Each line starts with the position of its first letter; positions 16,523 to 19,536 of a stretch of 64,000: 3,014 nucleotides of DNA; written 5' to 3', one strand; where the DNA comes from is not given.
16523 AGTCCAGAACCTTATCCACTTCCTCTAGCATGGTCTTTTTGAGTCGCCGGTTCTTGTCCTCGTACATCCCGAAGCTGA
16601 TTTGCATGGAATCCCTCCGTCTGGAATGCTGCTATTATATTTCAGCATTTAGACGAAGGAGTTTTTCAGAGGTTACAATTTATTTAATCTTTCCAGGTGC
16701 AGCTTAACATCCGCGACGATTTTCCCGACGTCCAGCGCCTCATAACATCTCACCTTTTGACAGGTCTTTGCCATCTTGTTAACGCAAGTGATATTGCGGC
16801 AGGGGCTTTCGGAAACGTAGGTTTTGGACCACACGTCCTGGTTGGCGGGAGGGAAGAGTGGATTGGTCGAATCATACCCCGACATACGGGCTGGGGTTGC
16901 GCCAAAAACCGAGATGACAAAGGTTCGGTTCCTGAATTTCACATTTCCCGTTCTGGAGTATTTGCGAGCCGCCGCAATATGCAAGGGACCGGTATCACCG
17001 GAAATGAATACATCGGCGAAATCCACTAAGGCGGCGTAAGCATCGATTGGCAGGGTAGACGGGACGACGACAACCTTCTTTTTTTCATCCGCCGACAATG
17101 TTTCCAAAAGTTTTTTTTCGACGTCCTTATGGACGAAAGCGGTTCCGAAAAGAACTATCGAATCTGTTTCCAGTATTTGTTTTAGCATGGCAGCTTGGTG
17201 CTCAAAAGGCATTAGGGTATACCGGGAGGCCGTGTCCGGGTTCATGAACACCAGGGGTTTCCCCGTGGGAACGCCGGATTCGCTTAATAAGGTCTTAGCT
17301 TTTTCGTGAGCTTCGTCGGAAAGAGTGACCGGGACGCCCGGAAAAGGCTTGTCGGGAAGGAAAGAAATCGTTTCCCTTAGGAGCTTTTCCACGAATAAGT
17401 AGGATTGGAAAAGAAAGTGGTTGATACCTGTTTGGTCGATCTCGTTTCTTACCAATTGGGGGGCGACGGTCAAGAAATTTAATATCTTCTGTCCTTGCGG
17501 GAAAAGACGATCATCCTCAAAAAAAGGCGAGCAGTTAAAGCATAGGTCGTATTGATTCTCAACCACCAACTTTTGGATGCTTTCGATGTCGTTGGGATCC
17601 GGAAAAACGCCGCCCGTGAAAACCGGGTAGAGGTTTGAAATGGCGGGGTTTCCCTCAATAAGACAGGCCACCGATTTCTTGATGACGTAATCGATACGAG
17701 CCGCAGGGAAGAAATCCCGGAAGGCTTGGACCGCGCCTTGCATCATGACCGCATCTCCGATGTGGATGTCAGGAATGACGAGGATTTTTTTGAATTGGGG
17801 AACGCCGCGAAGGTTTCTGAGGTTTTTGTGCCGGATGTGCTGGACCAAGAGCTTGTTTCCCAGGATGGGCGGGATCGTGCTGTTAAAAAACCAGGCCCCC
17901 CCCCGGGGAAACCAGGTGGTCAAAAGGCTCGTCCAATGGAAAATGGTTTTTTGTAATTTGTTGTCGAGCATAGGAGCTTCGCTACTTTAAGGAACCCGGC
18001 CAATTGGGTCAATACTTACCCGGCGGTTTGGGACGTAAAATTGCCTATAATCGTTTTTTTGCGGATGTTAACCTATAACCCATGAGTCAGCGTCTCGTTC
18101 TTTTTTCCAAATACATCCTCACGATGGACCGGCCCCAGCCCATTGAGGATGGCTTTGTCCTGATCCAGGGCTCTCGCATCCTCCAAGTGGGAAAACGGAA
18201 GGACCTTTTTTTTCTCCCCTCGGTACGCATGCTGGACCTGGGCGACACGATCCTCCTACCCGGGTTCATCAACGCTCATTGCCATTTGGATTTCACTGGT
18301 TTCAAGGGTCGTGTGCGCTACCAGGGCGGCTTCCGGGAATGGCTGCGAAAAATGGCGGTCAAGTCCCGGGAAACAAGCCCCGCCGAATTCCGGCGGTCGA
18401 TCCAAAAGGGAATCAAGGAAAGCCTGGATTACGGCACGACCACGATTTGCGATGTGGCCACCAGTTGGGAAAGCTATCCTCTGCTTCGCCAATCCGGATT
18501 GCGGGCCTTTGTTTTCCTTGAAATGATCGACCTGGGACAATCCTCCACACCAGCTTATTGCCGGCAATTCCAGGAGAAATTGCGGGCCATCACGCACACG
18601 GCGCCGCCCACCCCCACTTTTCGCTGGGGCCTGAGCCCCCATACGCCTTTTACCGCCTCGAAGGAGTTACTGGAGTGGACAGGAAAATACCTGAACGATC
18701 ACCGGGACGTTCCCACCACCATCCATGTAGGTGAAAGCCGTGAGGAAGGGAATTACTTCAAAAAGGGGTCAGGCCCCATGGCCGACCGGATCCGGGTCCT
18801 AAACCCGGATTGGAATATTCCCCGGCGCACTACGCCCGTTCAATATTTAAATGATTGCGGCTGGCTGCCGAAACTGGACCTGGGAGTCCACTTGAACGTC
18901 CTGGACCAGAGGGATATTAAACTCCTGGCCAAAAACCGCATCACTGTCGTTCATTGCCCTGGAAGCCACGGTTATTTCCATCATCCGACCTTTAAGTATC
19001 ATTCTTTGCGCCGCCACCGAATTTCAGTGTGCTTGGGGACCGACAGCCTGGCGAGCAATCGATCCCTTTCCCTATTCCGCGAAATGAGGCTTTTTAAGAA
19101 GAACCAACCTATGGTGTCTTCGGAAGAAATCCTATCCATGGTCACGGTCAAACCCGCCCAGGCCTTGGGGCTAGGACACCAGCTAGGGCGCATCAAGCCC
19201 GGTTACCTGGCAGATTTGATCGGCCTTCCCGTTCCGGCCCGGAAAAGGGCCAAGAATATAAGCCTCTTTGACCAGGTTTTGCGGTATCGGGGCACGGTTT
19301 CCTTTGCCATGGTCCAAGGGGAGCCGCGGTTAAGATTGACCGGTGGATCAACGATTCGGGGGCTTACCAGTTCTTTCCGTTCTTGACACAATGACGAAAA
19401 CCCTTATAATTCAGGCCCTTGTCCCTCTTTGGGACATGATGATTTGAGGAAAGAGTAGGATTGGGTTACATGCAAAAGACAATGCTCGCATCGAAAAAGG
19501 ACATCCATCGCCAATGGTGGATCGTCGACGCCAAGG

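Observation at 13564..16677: IS5-family insertion sequence whose transposase gene is split by an antisense group II intron; exact junction can be reconstructed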

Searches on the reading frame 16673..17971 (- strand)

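Call 7: search_protein_families(library=pfam, proteins=[window:16673-17971:-], max_evalue=0.01)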
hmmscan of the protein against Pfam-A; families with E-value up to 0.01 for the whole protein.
window:16673-17971:- (432 aa): 1 family
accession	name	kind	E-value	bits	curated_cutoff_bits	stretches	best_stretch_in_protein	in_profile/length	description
PF01075.23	Glyco_transf_9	-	1.2e-09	38.3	22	1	208-337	78-202/247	Glycosyltransferase family 9 (heptosyltransferase)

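Call 8: search_protein_families(library=ncbifam, proteins=[window:16673-17971:-], max_evalue=0.01)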
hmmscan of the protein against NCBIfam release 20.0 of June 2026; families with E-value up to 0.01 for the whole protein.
window:16673-17971:- (432 aa): 5 families
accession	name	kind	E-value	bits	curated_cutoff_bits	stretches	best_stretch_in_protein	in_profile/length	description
TIGR02201.1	heptsyl_trn_III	equivalog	1.1e-10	41.2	170.2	2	219-336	164-278/344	putative lipopolysaccharide heptosyltransferase III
NF007742.0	PRK10422.1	equivalog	2.2e-10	39.9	467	2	59-147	4-94/352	lipopolysaccharide core heptosyltransferase RfaQ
TIGR02193.1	heptsyl_trn_I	equivalog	2.4e-08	33.6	185.3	1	246-337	188-274/320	lipopolysaccharide heptosyltransferase I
TIGR02195.1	heptsyl_trn_II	equivalog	9.3e-08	31.6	134.6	1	225-337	161-275/339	lipopolysaccharide heptosyltransferase II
NF008162.0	PRK10916.1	equivalog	3.2e-07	29.8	569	1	253-336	196-279/348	ADP-heptose--LPS heptosyltransferase RfaF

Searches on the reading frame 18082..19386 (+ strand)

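Call 61: search_protein_families(library=pfam, proteins=[window:18082-19386:+], max_evalue=0.00001)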
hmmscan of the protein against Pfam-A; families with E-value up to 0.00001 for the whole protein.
window:18082-19386:+ (434 aa): 2 families
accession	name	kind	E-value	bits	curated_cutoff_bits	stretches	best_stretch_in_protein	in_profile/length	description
PF01979.26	Amidohydro_1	-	6.9e-37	127.9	25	1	57-382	1-318/345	Amidohydrolase family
PF07969.17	Amidohydro_3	-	1.1e-13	51.9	29.7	1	304-383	357-445/472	Amidohydrolase family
